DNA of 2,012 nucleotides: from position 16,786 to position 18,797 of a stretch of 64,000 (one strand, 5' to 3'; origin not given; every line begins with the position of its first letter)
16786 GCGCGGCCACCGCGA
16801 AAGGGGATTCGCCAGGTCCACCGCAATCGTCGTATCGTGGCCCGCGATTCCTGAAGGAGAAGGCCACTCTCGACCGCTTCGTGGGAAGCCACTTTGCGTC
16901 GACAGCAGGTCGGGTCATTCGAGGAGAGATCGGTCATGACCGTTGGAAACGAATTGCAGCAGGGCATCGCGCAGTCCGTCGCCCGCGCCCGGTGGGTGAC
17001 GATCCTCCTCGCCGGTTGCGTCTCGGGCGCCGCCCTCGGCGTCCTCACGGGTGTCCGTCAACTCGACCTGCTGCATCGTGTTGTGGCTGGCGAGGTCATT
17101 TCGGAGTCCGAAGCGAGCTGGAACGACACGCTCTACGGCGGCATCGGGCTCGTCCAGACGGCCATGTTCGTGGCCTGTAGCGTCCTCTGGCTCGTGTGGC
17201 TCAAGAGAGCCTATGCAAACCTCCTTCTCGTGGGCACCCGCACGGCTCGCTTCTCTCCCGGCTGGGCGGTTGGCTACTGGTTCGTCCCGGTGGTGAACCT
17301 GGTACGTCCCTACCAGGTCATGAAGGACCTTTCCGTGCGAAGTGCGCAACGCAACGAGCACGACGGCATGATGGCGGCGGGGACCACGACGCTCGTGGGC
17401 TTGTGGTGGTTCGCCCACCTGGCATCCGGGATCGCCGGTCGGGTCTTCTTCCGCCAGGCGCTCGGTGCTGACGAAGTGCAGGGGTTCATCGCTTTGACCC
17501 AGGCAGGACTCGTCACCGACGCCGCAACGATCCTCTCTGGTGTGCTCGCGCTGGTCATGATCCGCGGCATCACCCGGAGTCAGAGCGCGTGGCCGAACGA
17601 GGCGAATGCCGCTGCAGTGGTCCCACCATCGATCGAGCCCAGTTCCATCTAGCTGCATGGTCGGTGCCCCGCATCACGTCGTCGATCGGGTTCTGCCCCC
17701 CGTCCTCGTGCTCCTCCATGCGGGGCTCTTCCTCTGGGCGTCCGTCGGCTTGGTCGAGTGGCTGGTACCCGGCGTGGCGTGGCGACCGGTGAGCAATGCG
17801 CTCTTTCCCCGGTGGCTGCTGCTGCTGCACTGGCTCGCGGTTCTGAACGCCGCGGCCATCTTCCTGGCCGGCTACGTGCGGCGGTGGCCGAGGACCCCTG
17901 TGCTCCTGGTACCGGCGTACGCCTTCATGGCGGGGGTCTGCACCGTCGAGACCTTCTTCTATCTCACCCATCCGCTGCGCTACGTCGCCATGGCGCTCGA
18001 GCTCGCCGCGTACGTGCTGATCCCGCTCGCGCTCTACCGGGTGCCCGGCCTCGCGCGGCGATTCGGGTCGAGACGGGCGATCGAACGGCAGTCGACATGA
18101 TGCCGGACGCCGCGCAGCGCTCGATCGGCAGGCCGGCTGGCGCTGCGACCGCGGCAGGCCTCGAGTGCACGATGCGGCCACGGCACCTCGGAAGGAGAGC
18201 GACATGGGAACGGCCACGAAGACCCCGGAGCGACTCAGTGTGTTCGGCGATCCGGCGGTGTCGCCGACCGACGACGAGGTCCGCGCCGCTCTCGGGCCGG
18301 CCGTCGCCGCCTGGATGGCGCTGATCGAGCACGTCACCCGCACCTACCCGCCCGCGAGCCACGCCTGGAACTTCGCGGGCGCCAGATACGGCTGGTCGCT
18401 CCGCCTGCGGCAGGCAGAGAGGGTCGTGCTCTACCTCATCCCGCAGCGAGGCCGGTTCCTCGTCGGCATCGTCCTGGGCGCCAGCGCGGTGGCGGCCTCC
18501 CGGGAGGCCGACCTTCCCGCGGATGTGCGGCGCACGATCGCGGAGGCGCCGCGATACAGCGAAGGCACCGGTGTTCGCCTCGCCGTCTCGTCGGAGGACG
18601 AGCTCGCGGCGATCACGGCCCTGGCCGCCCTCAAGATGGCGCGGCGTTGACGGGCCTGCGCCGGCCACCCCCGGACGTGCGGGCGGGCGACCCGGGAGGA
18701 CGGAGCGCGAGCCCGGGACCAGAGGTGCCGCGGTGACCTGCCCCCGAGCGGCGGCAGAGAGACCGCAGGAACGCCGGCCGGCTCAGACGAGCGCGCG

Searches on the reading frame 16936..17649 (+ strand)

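Call 5: search_protein_families(library=ncbifam, proteins=[window:16936-17649:+], max_evalue=1)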
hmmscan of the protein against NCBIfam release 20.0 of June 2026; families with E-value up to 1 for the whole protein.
window:16936-17649:+ (238 aa): 0 families

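Call 6: search_protein_families(library=pfam, proteins=[window:16936-17649:+], max_evalue=1)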
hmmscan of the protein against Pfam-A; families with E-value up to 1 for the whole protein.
window:16936-17649:+ (238 aa): 1 family
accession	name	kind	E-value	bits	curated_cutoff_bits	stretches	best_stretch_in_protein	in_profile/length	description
PF14219.11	DUF4328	-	6.4e-37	127.1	27.2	1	54-214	4-166/166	Domain of unknown function (DUF4328)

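Call 8: search_protein_families(library=padloc, proteins=[window:16936-17649:+], max_evalue=0.1)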
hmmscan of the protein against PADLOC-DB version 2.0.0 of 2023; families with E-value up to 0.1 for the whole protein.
window:16936-17649:+ (238 aa): 0 families

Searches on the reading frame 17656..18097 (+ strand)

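Call 5: search_protein_families(library=ncbifam, proteins=[window:17656-18097:+], max_evalue=1)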
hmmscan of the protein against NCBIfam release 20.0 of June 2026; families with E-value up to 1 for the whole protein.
window:17656-18097:+ (147 aa): 1 family
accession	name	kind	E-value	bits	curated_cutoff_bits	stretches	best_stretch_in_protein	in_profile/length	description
TIGR02334.1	prpF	equivalog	0.0076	15.1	440.55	1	71-120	313-361/390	2-methylaconitate cis-trans isomerase PrpF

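Call 6: search_protein_families(library=pfam, proteins=[window:17656-18097:+], max_evalue=1)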
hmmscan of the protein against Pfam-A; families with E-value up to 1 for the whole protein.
window:17656-18097:+ (147 aa): 0 families

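Call 8: search_protein_families(library=padloc, proteins=[window:17656-18097:+], max_evalue=0.1)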
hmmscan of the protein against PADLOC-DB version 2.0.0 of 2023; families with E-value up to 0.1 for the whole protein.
window:17656-18097:+ (147 aa): 0 families

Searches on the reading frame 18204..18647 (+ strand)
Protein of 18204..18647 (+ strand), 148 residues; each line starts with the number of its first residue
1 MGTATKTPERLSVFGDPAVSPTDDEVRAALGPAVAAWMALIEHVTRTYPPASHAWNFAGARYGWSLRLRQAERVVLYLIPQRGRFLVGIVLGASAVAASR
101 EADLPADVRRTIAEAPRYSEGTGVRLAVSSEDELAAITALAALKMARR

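Call 5: search_protein_families(library=ncbifam, proteins=[window:18204-18647:+], max_evalue=1)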
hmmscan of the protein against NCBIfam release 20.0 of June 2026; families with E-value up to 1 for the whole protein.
window:18204-18647:+ (148 aa): 0 families

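Call 6: search_protein_families(library=pfam, proteins=[window:18204-18647:+], max_evalue=1)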
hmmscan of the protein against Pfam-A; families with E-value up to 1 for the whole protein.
window:18204-18647:+ (148 aa): 1 family
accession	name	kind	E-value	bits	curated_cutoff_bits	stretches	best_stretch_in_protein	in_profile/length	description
PF12663.12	DUF3788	-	3e-24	85.9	25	1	20-145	3-128/128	Protein of unknown function (DUF3788)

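Call 8: search_protein_families(library=padloc, proteins=[window:18204-18647:+], max_evalue=0.1)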
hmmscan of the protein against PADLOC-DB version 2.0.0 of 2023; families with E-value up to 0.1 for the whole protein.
window:18204-18647:+ (148 aa): 0 families
